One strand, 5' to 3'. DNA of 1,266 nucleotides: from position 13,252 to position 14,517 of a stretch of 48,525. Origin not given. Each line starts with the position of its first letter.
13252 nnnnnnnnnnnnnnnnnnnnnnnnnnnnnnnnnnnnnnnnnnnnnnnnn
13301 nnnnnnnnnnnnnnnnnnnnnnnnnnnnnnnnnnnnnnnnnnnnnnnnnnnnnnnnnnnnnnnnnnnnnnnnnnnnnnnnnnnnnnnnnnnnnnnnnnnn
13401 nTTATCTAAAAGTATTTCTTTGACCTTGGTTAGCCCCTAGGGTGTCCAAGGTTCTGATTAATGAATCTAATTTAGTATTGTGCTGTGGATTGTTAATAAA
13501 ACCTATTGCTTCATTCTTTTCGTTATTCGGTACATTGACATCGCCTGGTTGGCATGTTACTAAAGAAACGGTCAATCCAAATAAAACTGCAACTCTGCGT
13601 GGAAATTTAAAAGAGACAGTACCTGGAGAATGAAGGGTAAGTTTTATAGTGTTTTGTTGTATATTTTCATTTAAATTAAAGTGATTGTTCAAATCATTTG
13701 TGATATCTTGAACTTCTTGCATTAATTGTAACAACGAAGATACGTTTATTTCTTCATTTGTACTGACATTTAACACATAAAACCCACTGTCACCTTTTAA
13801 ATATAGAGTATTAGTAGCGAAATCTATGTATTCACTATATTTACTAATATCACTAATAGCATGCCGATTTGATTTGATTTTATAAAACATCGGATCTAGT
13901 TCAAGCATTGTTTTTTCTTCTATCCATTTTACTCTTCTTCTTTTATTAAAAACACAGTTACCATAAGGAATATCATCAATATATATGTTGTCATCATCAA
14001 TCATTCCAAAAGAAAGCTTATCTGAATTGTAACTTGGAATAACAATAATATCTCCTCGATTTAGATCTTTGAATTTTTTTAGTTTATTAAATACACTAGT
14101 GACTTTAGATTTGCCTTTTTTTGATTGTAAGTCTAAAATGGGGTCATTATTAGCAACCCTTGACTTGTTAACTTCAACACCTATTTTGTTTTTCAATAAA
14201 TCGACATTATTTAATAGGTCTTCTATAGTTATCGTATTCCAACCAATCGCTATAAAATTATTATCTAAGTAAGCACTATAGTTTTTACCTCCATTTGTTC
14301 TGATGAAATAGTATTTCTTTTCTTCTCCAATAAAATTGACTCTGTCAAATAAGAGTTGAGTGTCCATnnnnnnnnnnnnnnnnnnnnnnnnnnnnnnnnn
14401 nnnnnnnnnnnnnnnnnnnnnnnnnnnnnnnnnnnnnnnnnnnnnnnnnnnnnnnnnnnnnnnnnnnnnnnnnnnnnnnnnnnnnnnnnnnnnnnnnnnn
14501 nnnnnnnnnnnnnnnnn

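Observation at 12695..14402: Autonomous leftward two-gene cassette (sensor-like protein plus 2-TM coiled-coil protein): candidate Rex-like exclusion / abortive-infection system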

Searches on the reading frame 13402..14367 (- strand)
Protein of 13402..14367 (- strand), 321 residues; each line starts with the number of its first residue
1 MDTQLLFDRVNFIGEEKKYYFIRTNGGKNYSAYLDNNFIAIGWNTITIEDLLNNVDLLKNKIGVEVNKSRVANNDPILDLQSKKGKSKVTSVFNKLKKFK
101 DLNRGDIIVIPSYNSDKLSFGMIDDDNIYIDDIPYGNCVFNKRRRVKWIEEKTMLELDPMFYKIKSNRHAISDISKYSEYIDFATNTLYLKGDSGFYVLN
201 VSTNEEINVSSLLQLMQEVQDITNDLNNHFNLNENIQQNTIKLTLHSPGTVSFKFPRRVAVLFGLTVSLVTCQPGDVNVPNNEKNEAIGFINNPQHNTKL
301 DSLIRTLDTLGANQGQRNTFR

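Call 3: search_protein_families(library=pfam, proteins=[window:13402-14367:-], max_evalue=1)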
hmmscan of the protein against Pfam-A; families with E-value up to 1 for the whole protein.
window:13402-14367:- (321 aa): 1 family
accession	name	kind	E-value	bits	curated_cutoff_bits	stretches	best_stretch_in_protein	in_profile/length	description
PF23206.1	PCDH15_12th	-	0.00058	20.3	27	1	171-234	41-104/115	PCDH15-like domain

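Call 4: search_protein_families(library=padloc, proteins=[window:13402-14367:-], max_evalue=1)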
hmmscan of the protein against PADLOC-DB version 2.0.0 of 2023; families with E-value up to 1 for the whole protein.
window:13402-14367:- (321 aa): 3 families
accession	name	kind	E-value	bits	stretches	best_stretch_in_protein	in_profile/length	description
PDLC04806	PDC-S02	-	2.2e-14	51.5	1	18-153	3-125/324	-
PDLC04819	PDC-S02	-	2.3e-06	25.1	1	18-150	4-121/334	-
PDLC04815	PDC-S02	-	0.00022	18.7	1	80-152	50-120/346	-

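Call 5: search_protein_families(library=phrogs, proteins=[window:13402-14367:-], max_evalue=1)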
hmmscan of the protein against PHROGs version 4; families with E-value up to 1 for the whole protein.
window:13402-14367:- (321 aa): 3 families
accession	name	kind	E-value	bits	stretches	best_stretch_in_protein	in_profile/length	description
phrog_10226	-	unknown function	1.5e-40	140.4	1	9-253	12-249/369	-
phrog_1959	-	unknown function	0.09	13.3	1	11-47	114-150/298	-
phrog_37311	-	unknown function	0.2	13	0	7-36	11-41/89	-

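Call 6: search_protein_families(library=ncbifam, proteins=[window:13402-14367:-], max_evalue=1)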
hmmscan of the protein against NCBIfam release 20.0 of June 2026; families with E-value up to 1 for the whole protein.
window:13402-14367:- (321 aa): 1 family
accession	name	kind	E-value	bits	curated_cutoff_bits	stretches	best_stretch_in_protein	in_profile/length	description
NF009972.0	PRK13435.1-3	subfamily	0.018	14.8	119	1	215-308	39-128/146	response regulator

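Call 9: find_homologous_proteins(query=window:13402-14367:-)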
Query window:13402-14367:- (321 aa): 4 proteins with E <= 0.001 among 872 candidates.
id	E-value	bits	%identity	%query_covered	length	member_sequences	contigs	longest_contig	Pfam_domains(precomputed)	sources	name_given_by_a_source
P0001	1.0e-208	710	100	100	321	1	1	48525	PF28530.1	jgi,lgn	-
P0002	6.2e-69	251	42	98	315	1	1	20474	PF28530.1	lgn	-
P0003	4.5e-49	186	38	94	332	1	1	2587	PF28530.1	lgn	-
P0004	7.0e-12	64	28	87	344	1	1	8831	PF28530.1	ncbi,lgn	-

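Call 10: search_dna_similar(query=window:13405-14367:-, collection=phages, mode=protein, max_rows=30, max_evalue=0.001)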
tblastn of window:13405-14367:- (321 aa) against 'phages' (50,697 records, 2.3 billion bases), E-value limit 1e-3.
Records with a match: 14; places in all: 14; records where one place covers at least 80% of the query: 0.
Best place of each record, by identity: <60% 14.
By first word of the organism name: Streptococcus 10; Staphylococcus 4.
By host as written in the record: Staphylococcus pseudintermedius 4; Streptococcus pneumoniae 08B03577 2; Streptococcus pyogenes ERR111909 1; Streptococcus pneumoniae A45 1; Streptococcus pneumoniae 1; Streptococcus agalactiae JN_AR_GBS124 1; Streptococcus mitis U-o1 1; Streptococcus mitis P-37 1; and 2 more.
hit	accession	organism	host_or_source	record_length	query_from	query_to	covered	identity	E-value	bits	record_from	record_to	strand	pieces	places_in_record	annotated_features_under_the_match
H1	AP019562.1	Staphylococcus phage SP276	Staphylococcus pseudintermedius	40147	9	253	76%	22.6%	2e-4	49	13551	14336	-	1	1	hypothetical protein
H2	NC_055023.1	Staphylococcus phage SP276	Staphylococcus pseudintermedius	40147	9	253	76%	22.6%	2e-4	49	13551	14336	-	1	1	hypothetical protein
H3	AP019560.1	Staphylococcus phage SP120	Staphylococcus pseudintermedius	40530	9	253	76%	22.6%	2e-4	49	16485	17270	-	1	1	hypothetical protein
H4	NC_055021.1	Staphylococcus phage SP120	Staphylococcus pseudintermedius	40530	9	253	76%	22.6%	2e-4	49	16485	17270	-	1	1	hypothetical protein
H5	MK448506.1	Streptococcus satellite phage Javan462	Streptococcus pyogenes ERR111909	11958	6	209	64%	25.9%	4e-11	70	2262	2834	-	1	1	hypothetical protein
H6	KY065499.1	Streptococcus phage IPP63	Streptococcus pneumoniae A45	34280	6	193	59%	26.0%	7e-10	66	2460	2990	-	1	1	hypothetical protein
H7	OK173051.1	Streptococcus phage SF39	Streptococcus pneumoniae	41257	6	193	59%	26.0%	7e-10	66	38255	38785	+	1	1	putative restriction endonuclease domain protein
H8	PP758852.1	Streptococcus phage phiGBSVK-D_GBSInt2.2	Streptococcus agalactiae JN_AR_GBS124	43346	6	216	66%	22.7%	1e-8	62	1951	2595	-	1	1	hypothetical protein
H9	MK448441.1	Streptococcus satellite phage Javan339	Streptococcus mitis U-o1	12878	19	223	64%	23.1%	6e-7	57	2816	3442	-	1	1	hypothetical protein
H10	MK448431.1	Streptococcus satellite phage Javan325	Streptococcus mitis P-37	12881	19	223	64%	23.1%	6e-7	57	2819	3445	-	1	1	hypothetical protein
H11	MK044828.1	Streptococcus phage 33888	-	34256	19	223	64%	23.1%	2e-6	55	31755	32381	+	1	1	hypothetical protein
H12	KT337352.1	Streptococcus phage phiARI0460-1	Streptococcus pneumoniae 08B03577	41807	19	223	64%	23.1%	2e-6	55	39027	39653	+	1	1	hypothetical protein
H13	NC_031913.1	Streptococcus phage phiARI0460-1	Streptococcus pneumoniae 08B03577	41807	19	223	64%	23.1%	2e-6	55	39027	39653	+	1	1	hypothetical protein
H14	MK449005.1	Streptococcus phage Javan74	Streptococcus anginosus J4211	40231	19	223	64%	21.9%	4e-5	51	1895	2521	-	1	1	hypothetical protein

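Call 11: get_annotated_region(hit=H6, flank=4000)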
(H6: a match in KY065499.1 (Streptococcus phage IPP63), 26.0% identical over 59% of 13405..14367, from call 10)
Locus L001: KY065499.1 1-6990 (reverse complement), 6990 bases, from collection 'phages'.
description: Streptococcus phage IPP63, complete genome.
organism: Streptococcus phage IPP63 (NCBI taxid 1916199)
taxonomy: Viruses; Duplodnaviria; Heunggongvirae; Uroviricota; Caudoviricetes
host: Streptococcus pneumoniae A45; source: -; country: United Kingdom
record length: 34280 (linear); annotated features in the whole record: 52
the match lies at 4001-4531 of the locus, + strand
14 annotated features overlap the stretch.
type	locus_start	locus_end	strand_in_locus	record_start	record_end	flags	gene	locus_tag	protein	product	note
CDS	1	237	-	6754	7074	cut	-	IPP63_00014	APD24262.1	putative lipoprotein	-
CDS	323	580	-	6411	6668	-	-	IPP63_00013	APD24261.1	hypothetical protein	-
CDS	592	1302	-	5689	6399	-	-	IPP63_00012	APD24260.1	hypothetical protein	gp15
CDS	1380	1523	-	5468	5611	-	-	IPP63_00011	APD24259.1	hypothetical protein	-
CDS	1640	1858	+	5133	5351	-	-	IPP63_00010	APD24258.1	hypothetical protein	-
CDS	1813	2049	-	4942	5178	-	-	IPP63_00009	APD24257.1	hypothetical protein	-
CDS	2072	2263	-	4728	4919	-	-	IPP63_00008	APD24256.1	DNA-binding protein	-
CDS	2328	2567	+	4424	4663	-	-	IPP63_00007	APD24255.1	hypothetical protein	-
CDS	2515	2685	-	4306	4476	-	-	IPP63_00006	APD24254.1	hypothetical protein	-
CDS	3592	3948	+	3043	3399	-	-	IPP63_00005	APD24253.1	transcriptional regulator, Cro/CI family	-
CDS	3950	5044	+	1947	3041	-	-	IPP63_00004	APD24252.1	hypothetical protein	-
CDS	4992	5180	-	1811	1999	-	-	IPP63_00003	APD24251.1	hypothetical protein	-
CDS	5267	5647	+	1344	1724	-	-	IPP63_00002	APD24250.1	hypothetical protein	-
CDS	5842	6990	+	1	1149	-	-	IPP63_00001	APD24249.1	integrase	-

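Call 12: get_annotated_region(hit=H1, flank=4000)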
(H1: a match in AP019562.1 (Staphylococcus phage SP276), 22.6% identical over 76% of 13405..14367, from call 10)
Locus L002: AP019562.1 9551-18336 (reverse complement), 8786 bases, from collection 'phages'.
description: Staphylococcus phage SP276 DNA, complete genome.
organism: Staphylococcus phage SP276 (NCBI taxid 2495555)
taxonomy: Viruses; Duplodnaviria; Heunggongvirae; Uroviricota; Caudoviricetes; Coventryvirus; Coventryvirus SP276
host: Staphylococcus pseudintermedius; source: Phage was isolated from Staphylococcus pseudintermedius by Mitomycin C induction; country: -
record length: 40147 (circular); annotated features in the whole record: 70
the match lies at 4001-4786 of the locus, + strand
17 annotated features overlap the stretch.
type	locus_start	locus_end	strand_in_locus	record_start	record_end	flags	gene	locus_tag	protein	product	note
CDS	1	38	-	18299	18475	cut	-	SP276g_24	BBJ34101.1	hypothetical protein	-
CDS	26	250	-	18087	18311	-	-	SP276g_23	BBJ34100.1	phage protein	-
CDS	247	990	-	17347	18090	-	-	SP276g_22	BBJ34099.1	phage antirepressor protein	-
CDS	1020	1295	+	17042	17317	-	-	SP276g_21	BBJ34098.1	hypothetical protein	-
CDS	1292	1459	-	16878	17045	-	-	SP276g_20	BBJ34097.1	hypothetical protein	-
CDS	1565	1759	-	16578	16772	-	-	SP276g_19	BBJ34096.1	phage protein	-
CDS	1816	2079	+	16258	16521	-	-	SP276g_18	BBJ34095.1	hypothetical protein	-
CDS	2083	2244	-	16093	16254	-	-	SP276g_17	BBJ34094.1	hypothetical protein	-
CDS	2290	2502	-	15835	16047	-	-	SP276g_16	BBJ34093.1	phage protein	-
CDS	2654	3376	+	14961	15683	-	-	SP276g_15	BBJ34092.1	phage repressor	-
CDS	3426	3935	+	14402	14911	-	-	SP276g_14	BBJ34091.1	hypothetical protein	-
CDS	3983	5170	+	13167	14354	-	-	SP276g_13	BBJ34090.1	hypothetical protein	-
CDS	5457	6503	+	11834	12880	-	-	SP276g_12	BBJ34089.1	integrase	-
CDS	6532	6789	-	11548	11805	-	-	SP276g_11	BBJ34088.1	hypothetical protein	-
CDS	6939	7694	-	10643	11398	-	-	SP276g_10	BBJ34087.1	phage lysin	-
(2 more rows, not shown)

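Call 13: get_annotated_region(hit=H5, flank=4000)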
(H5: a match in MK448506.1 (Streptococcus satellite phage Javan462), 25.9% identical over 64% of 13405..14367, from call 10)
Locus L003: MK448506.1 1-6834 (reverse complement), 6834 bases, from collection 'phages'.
description: Streptococcus satellite phage Javan462, complete genome.
organism: Streptococcus satellite phage Javan462 (NCBI taxid 2558713)
taxonomy: Viruses
host: Streptococcus pyogenes ERR111909; source: -; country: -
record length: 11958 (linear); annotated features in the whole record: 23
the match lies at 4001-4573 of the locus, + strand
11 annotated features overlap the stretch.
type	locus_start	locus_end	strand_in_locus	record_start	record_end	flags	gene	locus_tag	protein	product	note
CDS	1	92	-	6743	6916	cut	-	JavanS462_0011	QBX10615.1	hypothetical protein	-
CDS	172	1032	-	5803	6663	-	-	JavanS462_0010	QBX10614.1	helicase loader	Helicase loader DnaI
CDS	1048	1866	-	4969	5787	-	-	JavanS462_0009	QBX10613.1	putative DNA replication protein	-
CDS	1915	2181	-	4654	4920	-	-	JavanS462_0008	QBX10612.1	hypothetical protein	FIG01114073: hypothetical protein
CDS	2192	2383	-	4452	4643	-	-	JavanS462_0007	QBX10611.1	hypothetical protein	-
CDS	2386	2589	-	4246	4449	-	-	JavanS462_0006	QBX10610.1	hypothetical protein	FIG01115767: hypothetical protein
CDS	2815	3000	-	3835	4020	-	-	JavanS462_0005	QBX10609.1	hypothetical protein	-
CDS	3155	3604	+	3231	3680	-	-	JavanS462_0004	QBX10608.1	hypothetical protein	-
CDS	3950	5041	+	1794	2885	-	-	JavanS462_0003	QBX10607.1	hypothetical protein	FIG01117716: hypothetical protein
CDS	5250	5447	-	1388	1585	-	-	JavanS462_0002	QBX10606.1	hypothetical protein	-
CDS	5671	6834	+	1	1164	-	-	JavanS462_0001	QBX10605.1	integrase/recombinase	-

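Call 15: find_encoding_contigs(protein=P0002, flank=8000)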
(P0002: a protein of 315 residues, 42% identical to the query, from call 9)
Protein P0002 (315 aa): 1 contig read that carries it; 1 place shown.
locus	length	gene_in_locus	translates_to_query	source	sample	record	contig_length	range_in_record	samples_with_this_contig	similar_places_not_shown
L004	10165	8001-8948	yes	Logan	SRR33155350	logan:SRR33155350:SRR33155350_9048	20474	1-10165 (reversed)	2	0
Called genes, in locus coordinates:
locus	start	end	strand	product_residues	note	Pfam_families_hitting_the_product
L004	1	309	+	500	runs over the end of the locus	PF01204:Trehalase, PF22422:MGH1-like_GH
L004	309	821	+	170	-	-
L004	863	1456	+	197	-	-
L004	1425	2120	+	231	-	PF00149:Metallophos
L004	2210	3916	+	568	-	PF07969:Amidohydro_3, PF01979:Amidohydro_1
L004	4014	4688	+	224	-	-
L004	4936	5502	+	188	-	-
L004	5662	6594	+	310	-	PF13793:Pribosyltran_N, PF00156:Pribosyltran, PF14572:Pribosyl_synth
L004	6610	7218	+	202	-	PF01386:Ribosomal_L25p, PF14693:Ribosomal_TL5_C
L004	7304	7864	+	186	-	PF01195:Pept_tRNA_hydro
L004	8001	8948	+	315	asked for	PF28530:DUF8426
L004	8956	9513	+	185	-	-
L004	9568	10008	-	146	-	-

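Call 16: find_encoding_contigs(protein=P0004, flank=8000)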
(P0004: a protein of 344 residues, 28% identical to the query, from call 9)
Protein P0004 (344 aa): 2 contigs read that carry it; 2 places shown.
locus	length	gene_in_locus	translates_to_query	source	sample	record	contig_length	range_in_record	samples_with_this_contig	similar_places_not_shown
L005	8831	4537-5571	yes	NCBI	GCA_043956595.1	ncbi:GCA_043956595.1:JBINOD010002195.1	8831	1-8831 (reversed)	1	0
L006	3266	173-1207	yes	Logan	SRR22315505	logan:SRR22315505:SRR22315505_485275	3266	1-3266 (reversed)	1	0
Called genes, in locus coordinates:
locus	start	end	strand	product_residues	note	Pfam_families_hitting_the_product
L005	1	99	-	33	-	?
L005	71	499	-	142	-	-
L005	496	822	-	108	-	-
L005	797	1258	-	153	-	-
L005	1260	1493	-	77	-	-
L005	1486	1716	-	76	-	-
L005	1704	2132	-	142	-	-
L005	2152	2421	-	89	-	-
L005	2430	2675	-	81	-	-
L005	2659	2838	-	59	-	-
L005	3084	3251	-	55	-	-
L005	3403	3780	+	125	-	PF12844:HTH_19, PF01381:HTH_3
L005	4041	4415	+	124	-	PF08000:bPH_1, PF14470:bPH_3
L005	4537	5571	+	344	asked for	PF28530:DUF8426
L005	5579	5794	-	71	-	-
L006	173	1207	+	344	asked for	PF28530:DUF8426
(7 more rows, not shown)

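Call 17: find_encoding_contigs(protein=P0003, flank=8000)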
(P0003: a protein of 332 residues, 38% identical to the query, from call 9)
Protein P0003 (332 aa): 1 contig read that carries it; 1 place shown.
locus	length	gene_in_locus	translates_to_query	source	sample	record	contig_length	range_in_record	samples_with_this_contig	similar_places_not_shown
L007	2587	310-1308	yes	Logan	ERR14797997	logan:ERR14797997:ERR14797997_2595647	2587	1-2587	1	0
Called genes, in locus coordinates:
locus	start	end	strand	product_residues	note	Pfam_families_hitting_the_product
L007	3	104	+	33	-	?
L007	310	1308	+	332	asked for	PF28530:DUF8426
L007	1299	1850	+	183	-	-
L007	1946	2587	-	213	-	?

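Call 21: search_solved_structures(query=window:13402-14367:-, max_evalue=10, show_alignments=2)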
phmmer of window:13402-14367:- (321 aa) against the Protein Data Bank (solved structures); distinct sequences matched with E-value up to 10: 1.
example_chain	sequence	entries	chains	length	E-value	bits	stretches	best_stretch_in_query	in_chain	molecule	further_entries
2lpd_A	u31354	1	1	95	1.8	11.2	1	16-46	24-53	Uncharacterized protein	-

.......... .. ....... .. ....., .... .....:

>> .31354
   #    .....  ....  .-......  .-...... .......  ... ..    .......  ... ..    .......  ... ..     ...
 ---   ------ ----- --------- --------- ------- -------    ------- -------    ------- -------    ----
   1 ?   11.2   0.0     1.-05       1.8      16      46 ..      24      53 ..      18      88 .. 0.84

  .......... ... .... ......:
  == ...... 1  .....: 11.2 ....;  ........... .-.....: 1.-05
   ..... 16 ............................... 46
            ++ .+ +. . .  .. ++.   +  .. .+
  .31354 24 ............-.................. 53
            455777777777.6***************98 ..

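Call 35: search_protein_representatives(protein=window:13402-14367:-)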
Query: 321 residues. Proteins with E-value up to 0.001 (for the whole library): 743; up to 1e-10: 484; up to 1e-30: 77. The best 150 are listed.
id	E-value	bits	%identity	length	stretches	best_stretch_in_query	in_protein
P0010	2.5e-69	250.5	46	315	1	10-314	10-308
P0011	5.4e-62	226.4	38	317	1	5-310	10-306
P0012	9.4e-59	215.8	40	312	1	6-319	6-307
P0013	8.7e-57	209.3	37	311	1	1-316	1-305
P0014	3.9e-56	207.2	38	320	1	15-276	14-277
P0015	4.6e-56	207.0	38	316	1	5-316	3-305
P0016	2.3e-55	204.6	40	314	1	5-315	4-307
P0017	3.5e-55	204.1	38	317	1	9-318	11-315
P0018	4.7e-55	203.6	38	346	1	7-276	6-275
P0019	5.6e-55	203.4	41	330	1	16-281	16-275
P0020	9.9e-54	199.3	41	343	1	12-294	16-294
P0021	1.1e-53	199.1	37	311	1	6-289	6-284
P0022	3.6e-53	197.5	37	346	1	7-301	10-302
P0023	1.8e-52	195.2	35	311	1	6-313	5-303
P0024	3.5e-52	194.2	38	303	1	6-310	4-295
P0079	4.6e-32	128.1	33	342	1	6-276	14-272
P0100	2.2e-28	116.1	32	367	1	6-267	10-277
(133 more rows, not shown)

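Call 42: find_related_loci(query=window:13405-14367:-, collection=viral_contigs, flank=8000)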
Query window:13405-14367:- (321 aa) in viral_contigs; peptide patterns used: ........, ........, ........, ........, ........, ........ (x = any residue, [..] = any of these).
50 stretches matched a pattern, but none encodes a relative of the query by tblastn (E <= 1e-3).

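Call 45: find_related_loci(query=A3, collection=genome_contigs, flank=6000)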
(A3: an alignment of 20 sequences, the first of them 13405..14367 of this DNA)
Query A3 (321 aa) in genome_contigs; peptide patterns used: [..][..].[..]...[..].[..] (x = any residue, [..] = any of these).
76 stretches matched a pattern; 47 encode a relative of the query (tblastn E <= 1e-3); 47 distinct loci.
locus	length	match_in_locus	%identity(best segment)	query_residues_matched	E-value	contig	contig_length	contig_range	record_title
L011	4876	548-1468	47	6-321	1e-93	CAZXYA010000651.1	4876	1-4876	MAG TPA_asm: uncultured Saprospiraceae bacterium isolate SRP065251_co1_7 genome assembly, contig: NODE_13393_length_4876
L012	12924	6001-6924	38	1-320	5e-69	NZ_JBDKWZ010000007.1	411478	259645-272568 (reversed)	Rapidithrix thailandica strain JCM 23209 contig7, whole genome shotgun sequence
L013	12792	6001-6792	41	4-274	1e-67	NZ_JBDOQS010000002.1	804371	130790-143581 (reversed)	Mucilaginibacter sp. CAU 1740 contig2, whole genome shotgun sequence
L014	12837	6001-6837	38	4-289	1e-66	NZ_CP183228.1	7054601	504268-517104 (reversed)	Mucilaginibacter sp. FT3.2 chromosome, complete genome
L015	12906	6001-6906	38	6-320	2e-65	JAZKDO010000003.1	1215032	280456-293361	MAG: Bacteroidota bacterium isolate DC_HB_01_SPN181219-bin054 DCHB01SPN_B054_0_000000000003, whole genome shotgun sequen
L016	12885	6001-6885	39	13-320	1e-65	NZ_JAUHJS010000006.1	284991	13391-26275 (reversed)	Shiella aurantiaca strain LB-30 LB-30_scaffold6, whole genome shotgun sequence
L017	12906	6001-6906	34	6-320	5e-62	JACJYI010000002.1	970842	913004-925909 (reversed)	MAG: Lewinellaceae bacterium isolate HK-STAS-BACT-34 HK-STAS-BACT-34_2, whole genome shotgun sequence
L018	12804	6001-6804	39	6-280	5e-62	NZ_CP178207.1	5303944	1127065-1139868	Pedobacter sp. KLB.chiD chromosome, complete genome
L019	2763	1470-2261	39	1-272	7e-62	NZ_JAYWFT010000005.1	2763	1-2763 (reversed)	MAG: Flavobacterium sp. isolate GLR17_GL16_UP_1_metabinner_1 GLR17_GL16_UP_1_metabinner_1_4, whole genome shotgun sequen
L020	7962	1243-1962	39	7-254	8e-57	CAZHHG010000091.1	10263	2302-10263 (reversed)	MAG TPA_asm: uncultured Melioribacter sp. isolate SRP278314_co1_185 genome assembly, contig: NODE_8150_length_10263_cov_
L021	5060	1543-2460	35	6-318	1e-55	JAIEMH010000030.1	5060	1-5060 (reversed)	MAG: Flavobacteriaceae bacterium isolate co.spades.CONCOCT.2.5kb_032 c_000000000242, whole genome shotgun sequence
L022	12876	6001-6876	33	7-310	1e-54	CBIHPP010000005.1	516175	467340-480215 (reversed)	MAG TPA_asm: uncultured Niastella sp. isolate SRR18156212_binner123_Refined_3 genome assembly, contig: ERZ27336872.14, w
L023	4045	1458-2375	33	1-314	1e-54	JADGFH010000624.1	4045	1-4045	MAG: Labilibaculum sp. isolate OB13 NODE_4955_length_4045_cov_4.079321, whole genome shotgun sequence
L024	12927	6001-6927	34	1-321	8e-54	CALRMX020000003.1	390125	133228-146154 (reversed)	MAG: Chitinophaga pinensis isolate JJ-DHS118-246-3-m1-bin226 genome assembly, contig: JJ-OR11-01-C16, whole genome shotg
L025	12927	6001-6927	34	1-321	6e-54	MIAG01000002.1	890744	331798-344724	MAG: Sphingobacteriia bacterium RIFOXYC2_FULL_35_18 rifoxyc2_full_scaffold_1, whole genome shotgun sequence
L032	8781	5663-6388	31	1-251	1e-35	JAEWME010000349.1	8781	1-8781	MAG: Bacteroidetes bacterium isolate OH_PDB_126 k127_1455562, whole genome shotgun sequence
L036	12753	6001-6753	27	16-277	7e-32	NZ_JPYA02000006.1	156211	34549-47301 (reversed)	Geobacillus icigianus strain G1w1 6, whole genome shotgun sequence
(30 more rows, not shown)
